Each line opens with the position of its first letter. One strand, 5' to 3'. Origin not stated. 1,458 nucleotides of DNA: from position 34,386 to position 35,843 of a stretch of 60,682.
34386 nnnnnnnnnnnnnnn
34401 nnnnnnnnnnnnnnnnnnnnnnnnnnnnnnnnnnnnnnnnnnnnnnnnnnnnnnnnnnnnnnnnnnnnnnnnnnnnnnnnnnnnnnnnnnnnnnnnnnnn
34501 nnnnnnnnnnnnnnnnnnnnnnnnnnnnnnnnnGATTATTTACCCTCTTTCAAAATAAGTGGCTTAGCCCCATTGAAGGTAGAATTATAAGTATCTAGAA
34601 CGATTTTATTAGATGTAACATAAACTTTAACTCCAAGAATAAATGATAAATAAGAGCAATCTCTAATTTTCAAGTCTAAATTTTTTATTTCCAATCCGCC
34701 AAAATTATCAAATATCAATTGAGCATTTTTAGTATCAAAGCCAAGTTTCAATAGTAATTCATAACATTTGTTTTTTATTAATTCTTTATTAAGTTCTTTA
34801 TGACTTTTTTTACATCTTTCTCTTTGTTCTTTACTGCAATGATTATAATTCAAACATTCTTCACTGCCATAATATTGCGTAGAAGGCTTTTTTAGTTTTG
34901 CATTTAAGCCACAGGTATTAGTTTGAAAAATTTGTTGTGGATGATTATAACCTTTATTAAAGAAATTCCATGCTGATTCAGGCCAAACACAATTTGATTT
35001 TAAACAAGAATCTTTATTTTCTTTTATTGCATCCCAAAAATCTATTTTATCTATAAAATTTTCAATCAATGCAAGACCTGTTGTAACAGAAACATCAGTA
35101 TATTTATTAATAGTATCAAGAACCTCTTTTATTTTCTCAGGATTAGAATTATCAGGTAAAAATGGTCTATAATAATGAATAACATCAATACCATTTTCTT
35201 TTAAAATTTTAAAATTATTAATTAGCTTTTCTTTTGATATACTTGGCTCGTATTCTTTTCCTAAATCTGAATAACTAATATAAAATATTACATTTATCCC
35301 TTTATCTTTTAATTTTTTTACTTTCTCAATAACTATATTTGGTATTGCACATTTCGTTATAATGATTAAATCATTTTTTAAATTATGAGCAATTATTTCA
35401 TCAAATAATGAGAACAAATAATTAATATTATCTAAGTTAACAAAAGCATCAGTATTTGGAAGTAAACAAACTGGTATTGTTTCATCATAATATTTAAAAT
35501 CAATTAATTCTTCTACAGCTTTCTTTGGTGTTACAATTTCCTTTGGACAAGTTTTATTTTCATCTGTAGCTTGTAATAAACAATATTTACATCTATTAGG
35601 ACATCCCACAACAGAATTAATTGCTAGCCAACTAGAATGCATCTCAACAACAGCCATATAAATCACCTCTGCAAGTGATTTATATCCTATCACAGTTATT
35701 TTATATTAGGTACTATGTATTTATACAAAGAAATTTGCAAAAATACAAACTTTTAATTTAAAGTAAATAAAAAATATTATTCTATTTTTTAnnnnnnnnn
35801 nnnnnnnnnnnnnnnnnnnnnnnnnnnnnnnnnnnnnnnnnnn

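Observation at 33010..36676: LysR / radical SAM / MazG-Nudix fusion cassette: candidate nucleotide-modifying or nucleotide-depleting cargo system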

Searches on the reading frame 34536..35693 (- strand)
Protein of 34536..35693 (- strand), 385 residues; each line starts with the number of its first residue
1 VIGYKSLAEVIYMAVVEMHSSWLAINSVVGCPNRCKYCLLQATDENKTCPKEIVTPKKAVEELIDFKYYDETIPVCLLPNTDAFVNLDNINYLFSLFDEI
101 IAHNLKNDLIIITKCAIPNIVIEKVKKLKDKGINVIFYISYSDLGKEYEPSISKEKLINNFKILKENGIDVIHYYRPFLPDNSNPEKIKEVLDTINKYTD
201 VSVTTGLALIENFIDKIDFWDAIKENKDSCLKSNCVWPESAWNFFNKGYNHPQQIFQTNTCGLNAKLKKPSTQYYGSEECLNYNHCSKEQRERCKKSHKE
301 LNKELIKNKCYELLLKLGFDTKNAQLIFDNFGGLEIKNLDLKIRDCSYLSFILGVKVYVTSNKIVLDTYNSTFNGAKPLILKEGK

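Call 4: search_protein_families(library=pfam, proteins=[window:34536-35693:-], max_evalue=0.1)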
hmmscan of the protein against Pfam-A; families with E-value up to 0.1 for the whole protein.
window:34536-35693:- (385 aa): 2 families
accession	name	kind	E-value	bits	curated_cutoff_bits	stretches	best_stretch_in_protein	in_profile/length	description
PF04055.27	Radical_SAM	-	6.1e-10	40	29.5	1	25-194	1-165/166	Radical SAM superfamily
PF16141.11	GH18_BT1044-like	-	0.014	15.1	28.7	1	121-160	79-119/325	Glycoside hydrolase family 18, BT1044-like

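Call 5: search_protein_families(library=padloc, proteins=[window:34536-35693:-], max_evalue=0.1)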
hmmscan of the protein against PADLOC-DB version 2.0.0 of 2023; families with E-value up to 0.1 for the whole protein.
window:34536-35693:- (385 aa): 0 families

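Call 6: search_protein_families(library=ncbifam, proteins=[window:34536-35693:-], max_evalue=0.1)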
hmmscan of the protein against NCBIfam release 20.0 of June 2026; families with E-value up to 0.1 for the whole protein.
window:34536-35693:- (385 aa): 3 families
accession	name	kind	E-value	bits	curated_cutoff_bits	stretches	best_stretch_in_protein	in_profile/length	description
TIGR04470.1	rSAM_mob_pairB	equivalog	0.00028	20.4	410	1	23-217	20-211/285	radical SAM mobile pair protein B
TIGR00048.1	rRNA_mod_RlmN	equivalog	0.00079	18.5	290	1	20-141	104-221/355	dual-specificity RNA methyltransferase RlmN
NF038135.1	rSAM_Rv2578c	equivalog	0.032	13.3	430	0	22-204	62-256/317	Rv2578c family radical SAM protein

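Call 19: find_homologous_proteins(query=window:34536-35657:-)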
Query window:34536-35657:- (373 aa): 247 proteins with E <= 0.001 among 4773 candidates; the best 120 are listed.
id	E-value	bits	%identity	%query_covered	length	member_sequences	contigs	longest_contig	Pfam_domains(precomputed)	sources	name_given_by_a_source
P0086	2.0e-247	838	99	100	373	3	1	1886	PF04055.28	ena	-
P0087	1.7e-192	658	75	100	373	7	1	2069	PF04055.28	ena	-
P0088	2.5e-183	627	72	100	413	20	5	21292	PF04055.28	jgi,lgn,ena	-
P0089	4.3e-183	627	72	100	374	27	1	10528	PF04055.28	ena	-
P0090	3.8e-182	624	71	100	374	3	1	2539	PF04055.28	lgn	-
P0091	5.3e-182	623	71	100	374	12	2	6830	PF04055.28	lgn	-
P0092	3.1e-181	621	71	100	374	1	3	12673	PF04055.28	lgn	-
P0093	4.9e-179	613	71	100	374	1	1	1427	PF04055.28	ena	-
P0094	9.7e-178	609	70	100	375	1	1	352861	PF04055.28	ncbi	-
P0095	8.1e-177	606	68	100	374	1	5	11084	PF04055.28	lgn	-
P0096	8.9e-177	606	70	100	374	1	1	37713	PF04055.28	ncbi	ncbi:MAG: radical SAM protein [Bacilli bacterium]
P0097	1.5e-176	605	71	98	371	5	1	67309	PF04055.28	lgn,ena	-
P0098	2.3e-176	605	69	100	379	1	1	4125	PF04055.28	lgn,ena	-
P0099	3.0e-176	604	70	100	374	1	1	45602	PF04055.28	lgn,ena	-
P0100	3.0e-176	604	70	100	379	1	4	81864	PF04055.28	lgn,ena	-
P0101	7.6e-176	603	70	100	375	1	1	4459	PF04055.28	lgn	-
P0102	7.8e-176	603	70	100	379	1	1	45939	PF04055.28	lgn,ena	-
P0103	1.1e-175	602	71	100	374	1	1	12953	PF04055.28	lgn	-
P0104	1.8e-175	602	69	100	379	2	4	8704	PF04055.28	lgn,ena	-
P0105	2.5e-175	601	69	100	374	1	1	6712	PF04055.28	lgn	-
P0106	2.5e-175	601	69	100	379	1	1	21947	PF04055.28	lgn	-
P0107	2.5e-175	601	70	100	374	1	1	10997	PF04055.28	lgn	-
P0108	3.2e-175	601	68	100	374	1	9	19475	PF04055.28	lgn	-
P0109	3.3e-175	601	69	100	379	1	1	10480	PF04055.28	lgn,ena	-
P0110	3.6e-175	601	70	100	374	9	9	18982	PF04055.28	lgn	-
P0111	3.8e-175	600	69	100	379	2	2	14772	PF04055.28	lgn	-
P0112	4.0e-175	600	69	100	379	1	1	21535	PF04055.28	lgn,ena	-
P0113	5.2e-175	600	69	100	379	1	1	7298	PF04055.28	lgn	-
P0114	5.5e-175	600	69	100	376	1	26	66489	PF04055.28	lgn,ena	-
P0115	6.6e-175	600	69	100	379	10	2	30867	PF04055.28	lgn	-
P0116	7.1e-175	600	69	100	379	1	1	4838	PF04055.28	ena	-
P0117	8.2e-175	599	69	100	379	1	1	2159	PF04055.28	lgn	-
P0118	9.1e-175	599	69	100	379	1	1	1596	PF04055.28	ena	-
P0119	9.8e-175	599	69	100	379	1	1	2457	PF04055.28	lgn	-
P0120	1.6e-174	598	69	100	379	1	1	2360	PF04055.28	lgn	-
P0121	1.8e-174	598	69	100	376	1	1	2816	PF04055.28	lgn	-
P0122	1.9e-174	598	69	100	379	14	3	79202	PF04055.28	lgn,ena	-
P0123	1.9e-174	598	69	100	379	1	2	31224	PF04055.28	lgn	-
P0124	1.9e-174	598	69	100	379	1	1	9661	PF04055.28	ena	-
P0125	2.1e-174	598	69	100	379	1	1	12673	PF04055.28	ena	-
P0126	2.4e-174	598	69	100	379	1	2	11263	PF04055.28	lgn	-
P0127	3.1e-174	597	69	100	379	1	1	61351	PF04055.28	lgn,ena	-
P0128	3.1e-174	597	69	100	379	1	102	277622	PF04055.28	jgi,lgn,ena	-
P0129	3.6e-174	597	69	100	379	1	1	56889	PF04055.28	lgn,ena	-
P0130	3.8e-174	597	69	100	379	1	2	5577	PF04055.28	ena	-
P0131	3.8e-174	597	69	100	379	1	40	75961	PF04055.28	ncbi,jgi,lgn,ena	-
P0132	4.2e-174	597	69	100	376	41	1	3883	PF04055.28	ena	-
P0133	4.4e-174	597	69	100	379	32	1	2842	PF04055.28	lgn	-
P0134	5.0e-174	597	69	100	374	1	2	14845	PF04055.28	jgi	-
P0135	6.2e-174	597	69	100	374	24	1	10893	PF04055.28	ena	-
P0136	6.2e-174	597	69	100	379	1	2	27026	PF04055.28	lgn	-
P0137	7.9e-174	596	70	100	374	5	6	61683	PF04055.28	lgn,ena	-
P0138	8.4e-174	596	69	100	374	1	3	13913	PF04055.28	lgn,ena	-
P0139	8.7e-174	596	69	100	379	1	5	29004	PF04055.28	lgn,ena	-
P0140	1.1e-173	596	69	100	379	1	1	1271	PF04055.28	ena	-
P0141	1.2e-173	596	69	100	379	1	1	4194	PF04055.28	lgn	-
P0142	1.3e-173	595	69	100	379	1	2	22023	PF04055.28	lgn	-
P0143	1.3e-173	595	69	100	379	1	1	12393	PF04055.28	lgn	-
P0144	1.3e-173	595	69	100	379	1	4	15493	PF04055.28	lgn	-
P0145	1.5e-173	595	69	100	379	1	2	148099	PF04055.28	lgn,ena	-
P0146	1.6e-173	595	69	100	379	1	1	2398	PF04055.28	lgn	-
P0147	1.7e-173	595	69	100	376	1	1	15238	PF04055.28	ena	-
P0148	1.9e-173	595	69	100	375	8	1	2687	PF04055.28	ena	-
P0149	2.2e-173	595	69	100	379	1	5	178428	PF04055.28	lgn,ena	-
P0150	2.3e-173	595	69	100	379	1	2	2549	PF04055.28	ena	-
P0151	2.8e-173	594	69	100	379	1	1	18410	PF04055.28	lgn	-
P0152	3.1e-173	594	69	100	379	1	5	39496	PF04055.28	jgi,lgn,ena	jgi:DNA repair photolyase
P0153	3.7e-173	594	70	100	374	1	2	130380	PF04055.28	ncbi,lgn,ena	-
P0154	3.8e-173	594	69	100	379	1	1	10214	PF04055.28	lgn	-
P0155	4.4e-173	594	68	100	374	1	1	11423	PF04055.28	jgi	-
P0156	4.5e-173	594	70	100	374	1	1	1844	PF04055.28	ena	-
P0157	4.6e-173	594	69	100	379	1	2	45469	PF04055.28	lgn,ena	-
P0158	4.6e-173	594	69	100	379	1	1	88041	PF04055.28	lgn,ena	-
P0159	5.4e-173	593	69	100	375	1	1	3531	PF04055.28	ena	-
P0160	5.6e-173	593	69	100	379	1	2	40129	PF04055.28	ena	-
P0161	6.3e-173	593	69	99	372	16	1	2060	PF04055.28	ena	-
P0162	6.4e-173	593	69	100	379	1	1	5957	PF04055.28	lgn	-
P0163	6.5e-173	593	69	100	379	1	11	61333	PF04055.28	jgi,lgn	jgi:DNA repair photolyase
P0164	7.5e-173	593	69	100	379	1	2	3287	PF04055.28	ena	-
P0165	7.8e-173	593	69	100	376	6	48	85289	PF04055.28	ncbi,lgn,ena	-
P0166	8.2e-173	593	69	100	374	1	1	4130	PF04055.28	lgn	-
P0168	9.0e-173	593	69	100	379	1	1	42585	PF04055.28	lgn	-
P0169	9.4e-173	593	69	100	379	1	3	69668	PF04055.28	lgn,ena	-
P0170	1.0e-172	592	69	100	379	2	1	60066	PF04055.28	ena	-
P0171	1.3e-172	592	69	100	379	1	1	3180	PF04055.28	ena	-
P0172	1.3e-172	592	69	100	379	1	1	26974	PF04055.28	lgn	-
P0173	1.6e-172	592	69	100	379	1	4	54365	PF04055.28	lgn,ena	-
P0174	1.8e-172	592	69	100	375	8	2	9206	PF04055.28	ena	-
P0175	2.3e-172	591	66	100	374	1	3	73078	PF04055.28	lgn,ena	-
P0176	2.5e-172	591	69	100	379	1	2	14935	PF04055.28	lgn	-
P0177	2.7e-172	591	68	100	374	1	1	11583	PF04055.28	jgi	-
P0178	2.9e-172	591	69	99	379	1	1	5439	PF04055.28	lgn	-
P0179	2.9e-172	591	68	100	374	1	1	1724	PF04055.28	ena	-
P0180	3.2e-172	591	69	100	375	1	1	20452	PF04055.28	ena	-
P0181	3.3e-172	591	68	100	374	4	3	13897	PF04055.28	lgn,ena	-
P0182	3.6e-172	591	68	100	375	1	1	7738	PF04055.28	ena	-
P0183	4.1e-172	590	68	100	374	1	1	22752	PF04055.28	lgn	-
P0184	4.5e-172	590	68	100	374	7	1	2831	PF04055.28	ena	-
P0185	4.6e-172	590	68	100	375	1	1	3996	PF04055.28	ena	-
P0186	4.9e-172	590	69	100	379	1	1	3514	PF04055.28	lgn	-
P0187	6.4e-172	590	68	100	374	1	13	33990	PF04055.28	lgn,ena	-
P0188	6.5e-172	590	67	100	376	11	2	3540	PF04055.28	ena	-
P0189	6.7e-172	590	68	100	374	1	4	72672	PF04055.28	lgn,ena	-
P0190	7.4e-172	590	69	100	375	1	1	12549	PF04055.28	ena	-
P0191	1.2e-171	589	68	100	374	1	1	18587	PF04055.28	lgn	-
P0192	1.3e-171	589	69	100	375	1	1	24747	PF04055.28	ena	-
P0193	1.3e-171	589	68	100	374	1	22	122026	PF04055.28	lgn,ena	-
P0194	1.3e-171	589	69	100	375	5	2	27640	PF04055.28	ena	-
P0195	1.3e-171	589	68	100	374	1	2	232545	PF04055.28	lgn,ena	-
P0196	1.8e-171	588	68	100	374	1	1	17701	PF04055.28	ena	-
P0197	1.8e-171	588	68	100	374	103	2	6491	PF04055.28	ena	-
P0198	2.0e-171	588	66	100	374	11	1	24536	PF04055.28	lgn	-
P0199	2.1e-171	588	67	100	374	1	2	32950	PF04055.28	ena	-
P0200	2.4e-171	588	67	100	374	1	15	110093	PF04055.28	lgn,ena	-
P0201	4.5e-171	587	67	100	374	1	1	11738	PF04055.28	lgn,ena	-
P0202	4.6e-171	587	69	100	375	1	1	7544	PF04055.28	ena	-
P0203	4.7e-171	587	67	100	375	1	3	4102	PF04055.28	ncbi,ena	-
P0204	4.9e-171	587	66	100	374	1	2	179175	PF04055.28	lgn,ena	-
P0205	7.1e-171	586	67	100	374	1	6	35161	PF04055.28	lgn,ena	-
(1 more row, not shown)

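Call 24: search_solved_structures(query=A2, max_evalue=1, show_alignments=2)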
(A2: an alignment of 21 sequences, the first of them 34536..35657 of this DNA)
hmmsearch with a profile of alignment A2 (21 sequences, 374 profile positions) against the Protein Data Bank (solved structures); distinct sequences matched with E-value up to 1: 3.
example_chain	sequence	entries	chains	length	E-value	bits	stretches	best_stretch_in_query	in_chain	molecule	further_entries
7mcd_A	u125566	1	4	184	5.5e-07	32.2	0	96-144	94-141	AI-designed TIM-barrel F15C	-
7smj_A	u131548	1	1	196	0.026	16.9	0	96-131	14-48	AI-designed TIM-barrel F2N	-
7mcc_A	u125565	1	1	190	0.043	16.1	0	98-131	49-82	AI-designed TIM-barrel F2C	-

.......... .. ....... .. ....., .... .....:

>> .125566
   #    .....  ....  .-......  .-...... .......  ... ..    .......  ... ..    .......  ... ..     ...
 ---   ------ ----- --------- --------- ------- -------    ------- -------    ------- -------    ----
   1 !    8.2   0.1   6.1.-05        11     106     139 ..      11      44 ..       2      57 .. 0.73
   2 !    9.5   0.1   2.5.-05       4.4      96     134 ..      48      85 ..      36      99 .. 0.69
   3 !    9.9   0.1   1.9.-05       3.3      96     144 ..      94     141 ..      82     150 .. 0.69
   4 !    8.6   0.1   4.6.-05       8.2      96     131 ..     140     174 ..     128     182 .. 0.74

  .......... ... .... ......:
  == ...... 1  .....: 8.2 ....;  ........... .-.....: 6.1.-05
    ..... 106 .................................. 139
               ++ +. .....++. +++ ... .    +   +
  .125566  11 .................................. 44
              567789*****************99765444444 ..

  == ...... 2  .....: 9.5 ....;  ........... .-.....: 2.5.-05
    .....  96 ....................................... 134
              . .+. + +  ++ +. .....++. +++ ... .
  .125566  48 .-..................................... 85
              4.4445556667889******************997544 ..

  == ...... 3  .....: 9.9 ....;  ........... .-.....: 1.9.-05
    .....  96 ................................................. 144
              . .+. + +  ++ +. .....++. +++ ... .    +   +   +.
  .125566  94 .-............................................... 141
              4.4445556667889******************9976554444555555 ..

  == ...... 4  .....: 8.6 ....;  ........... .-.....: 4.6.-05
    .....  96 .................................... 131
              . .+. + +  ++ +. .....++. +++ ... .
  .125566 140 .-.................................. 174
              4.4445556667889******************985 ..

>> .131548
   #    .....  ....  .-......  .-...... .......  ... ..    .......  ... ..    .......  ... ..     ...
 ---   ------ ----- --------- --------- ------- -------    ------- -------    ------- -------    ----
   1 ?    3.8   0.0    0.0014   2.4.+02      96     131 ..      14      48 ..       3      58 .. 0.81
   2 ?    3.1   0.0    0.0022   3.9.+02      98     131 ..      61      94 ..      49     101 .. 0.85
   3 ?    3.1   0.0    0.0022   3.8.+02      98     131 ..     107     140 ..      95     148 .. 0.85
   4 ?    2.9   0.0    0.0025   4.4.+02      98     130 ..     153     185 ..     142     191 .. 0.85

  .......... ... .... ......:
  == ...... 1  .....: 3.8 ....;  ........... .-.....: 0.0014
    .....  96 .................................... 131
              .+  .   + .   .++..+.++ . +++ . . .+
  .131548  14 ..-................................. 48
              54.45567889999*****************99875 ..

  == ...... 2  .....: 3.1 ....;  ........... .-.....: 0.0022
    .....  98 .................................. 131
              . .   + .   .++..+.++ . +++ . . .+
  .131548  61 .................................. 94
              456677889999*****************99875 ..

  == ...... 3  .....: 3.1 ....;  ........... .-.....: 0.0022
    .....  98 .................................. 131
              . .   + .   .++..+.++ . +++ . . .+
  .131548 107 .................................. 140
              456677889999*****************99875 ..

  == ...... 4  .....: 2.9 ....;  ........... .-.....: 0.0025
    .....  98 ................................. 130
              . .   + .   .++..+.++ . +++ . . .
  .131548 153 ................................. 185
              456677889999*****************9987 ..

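Call 30: predict_structure(alignment_id=A2)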
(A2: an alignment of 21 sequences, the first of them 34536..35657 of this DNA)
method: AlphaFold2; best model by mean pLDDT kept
length: 373 residues; sequences in the alignment: 21
mean_pLDDT: 72.0   pTM: 0.76
mean pLDDT of the five models: 72.0, 71.1, 64.8, 61.9, 59.6
residues with pLDDT >= 90: 79; 70-90: 159; 50-70: 61; < 50: 74
segments of 3 or more residues with pLDDT < 50: 17-39, 132-138, 194-201, 217-222, 349-373
pLDDT, mean of each block of 10 residues (from residue 1): 69 62 39 41 88 91 81 76 95 92 87 92 84 49 83 91 67 80 82 50 51 49 57 74 74 81 67 77 86 94 92 83 82 81 70 33 29 27
secondary structure, 60 per line:
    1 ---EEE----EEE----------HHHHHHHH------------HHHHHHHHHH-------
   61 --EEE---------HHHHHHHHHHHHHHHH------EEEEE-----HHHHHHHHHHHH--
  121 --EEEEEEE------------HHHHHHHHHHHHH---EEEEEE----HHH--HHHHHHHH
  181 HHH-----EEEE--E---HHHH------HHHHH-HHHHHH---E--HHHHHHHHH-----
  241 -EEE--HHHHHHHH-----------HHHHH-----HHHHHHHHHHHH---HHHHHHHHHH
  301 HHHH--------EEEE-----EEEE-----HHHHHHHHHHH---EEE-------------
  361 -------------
elements in order: E4-6 E11-13 H24-31 H44-53 E63-65 H75-90 E97-101 H107-118 E123-129 H142-154 E158-163 H173-183 E189-192 H199-202 H209-213 H215-220 H227-235 E242-244 H247-254 H266-270 H276-287 H291-304 E313-316 E322-325 H331-341 E345-347

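Call 35: fold_search(model_id=the predicted structure, library=pdb)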
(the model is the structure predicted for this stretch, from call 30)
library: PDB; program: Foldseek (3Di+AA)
matches with E <= 10: 1461; with E <= 0.001: 3
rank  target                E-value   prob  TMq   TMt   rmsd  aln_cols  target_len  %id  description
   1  3cb8_A                2.2e-04  1.00  0.37  0.54   5.0       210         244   11  4Fe-4S-Pyruvate formate-lyase activating enzyme in complex with AdoMet and a peptide substrate (released 2008-10-28)
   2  8fo0                  7.6e-04  1.00  0.37  0.54   6.0       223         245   13  The structure of a crystallizable variant of E. coli pyruvate formate-lyase activating enzyme bound to a partially cleav (released 2023-05-24)
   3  5why_A                8.6e-04  1.00  0.33  0.30   7.1       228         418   14  Structural Insights into Thioether Bond Formation in the Biosynthesis of Sactipeptides (released 2017-07-26)
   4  3c8f                  1.1e-03  1.00  0.36  0.53   5.7       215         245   12  4Fe-4S-Pyruvate formate-lyase Activating Enzyme with partially disordered AdoMet (released 2008-10-28)
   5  5vsl_A                1.2e-03  1.00  0.35  0.48   7.8       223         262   15  Crystal structure of viperin with bound [4Fe-4S] cluster and S-adenosylhomocysteine (SAH) (released 2017-06-14)
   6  5ume_C                1.5e-03  0.99  0.29  0.35  12.9       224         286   14  Crystal Structure of 5,10-Methylenetetrahydrofolate Reductase MetF from Haemophilus influenzae (released 2017-02-22)
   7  5v1q_B                2.0e-03  1.00  0.36  0.31   8.3       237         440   16  Crystal structure of Streptococcus suis SuiB (released 2017-08-30)
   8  4xia_A                2.1e-03  0.87  0.27  0.26  16.5       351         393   12  STRUCTURES OF D-XYLOSE ISOMERASE FROM ARTHROBACTER STRAIN B3728 CONTAINING THE INHIBITORS XYLITOL AND D-SORBITOL AT 2. (released 1990-04-15)
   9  5exk_I                2.2e-03  1.00  0.35  0.43   4.7       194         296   11  Crystal structure of M. tuberculosis lipoyl synthase with 6-thiooctanoyl peptide intermediate (released 2016-08-10)
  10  5exi                  2.7e-03  1.00  0.35  0.45   5.0       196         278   11  Crystal structure of M. tuberculosis lipoyl synthase at 2.28 A resolution (released 2016-08-10)
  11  5exk_E                2.8e-03  1.00  0.35  0.42   4.8       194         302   11  Crystal structure of M. tuberculosis lipoyl synthase with 6-thiooctanoyl peptide intermediate (released 2016-08-10)
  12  6b4c_D                2.8e-03  1.00  0.36  0.49   6.2       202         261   11  Structure of Viperin from Trichoderma virens (released 2018-07-25)
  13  5exk_A                3.0e-03  1.00  0.35  0.41   4.9       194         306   11  Crystal structure of M. tuberculosis lipoyl synthase with 6-thiooctanoyl peptide intermediate (released 2016-08-10)
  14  6efn                  3.4e-03  1.00  0.38  0.37   8.1       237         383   12  Structure of a RiPP maturase, SkfB (released 2018-10-24)
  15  6b4c_J                3.6e-03  1.00  0.35  0.48   6.0       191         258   12  Structure of Viperin from Trichoderma virens (released 2018-07-25)
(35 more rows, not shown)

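Call 66: search_protein_representatives(alignment_id=A2)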
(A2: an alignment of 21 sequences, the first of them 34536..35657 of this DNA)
Query: 21 sequences, 374 profile positions. Proteins with E-value up to 0.001 (for the whole library): 440; up to 1e-10: 229; up to 1e-30: 78. The best 150 are listed.
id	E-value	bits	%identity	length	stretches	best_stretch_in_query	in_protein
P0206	5.5e-177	604.9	-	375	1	1-373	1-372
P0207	3.1e-133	460.9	-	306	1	114-351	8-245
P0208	9.9e-128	442.8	-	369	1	2-369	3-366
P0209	1.4e-115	402.8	-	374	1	2-371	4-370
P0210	3.3e-110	385.2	-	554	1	2-369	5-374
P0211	3.2e-106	372.0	-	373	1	4-351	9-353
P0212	1.1e-97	343.9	-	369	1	2-368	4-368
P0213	2.8e-91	322.8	-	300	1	79-374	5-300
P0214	1.0e-86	307.9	-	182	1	180-372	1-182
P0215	6.7e-80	285.4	-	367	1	3-348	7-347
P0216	7.7e-80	285.2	-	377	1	3-368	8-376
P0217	6.1e-79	282.2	-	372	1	3-369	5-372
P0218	3.2e-77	276.6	-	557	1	3-368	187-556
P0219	1.2e-75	271.4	-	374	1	3-347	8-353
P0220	3.6e-75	269.8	-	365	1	3-352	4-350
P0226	5.5e-72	259.4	-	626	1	3-289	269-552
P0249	3.0e-55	204.3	-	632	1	3-301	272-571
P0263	2.5e-45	171.6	-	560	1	4-308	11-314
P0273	6.7e-37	143.9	-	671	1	3-302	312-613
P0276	1.8e-33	132.6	-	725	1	4-308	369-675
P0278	5.0e-33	131.1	-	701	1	3-286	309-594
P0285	9.2e-30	120.4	-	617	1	6-317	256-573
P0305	2.8e-25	105.6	-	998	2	3-313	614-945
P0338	1.1e-18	83.9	-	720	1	5-283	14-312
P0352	1.2e-16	77.3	-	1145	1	2-292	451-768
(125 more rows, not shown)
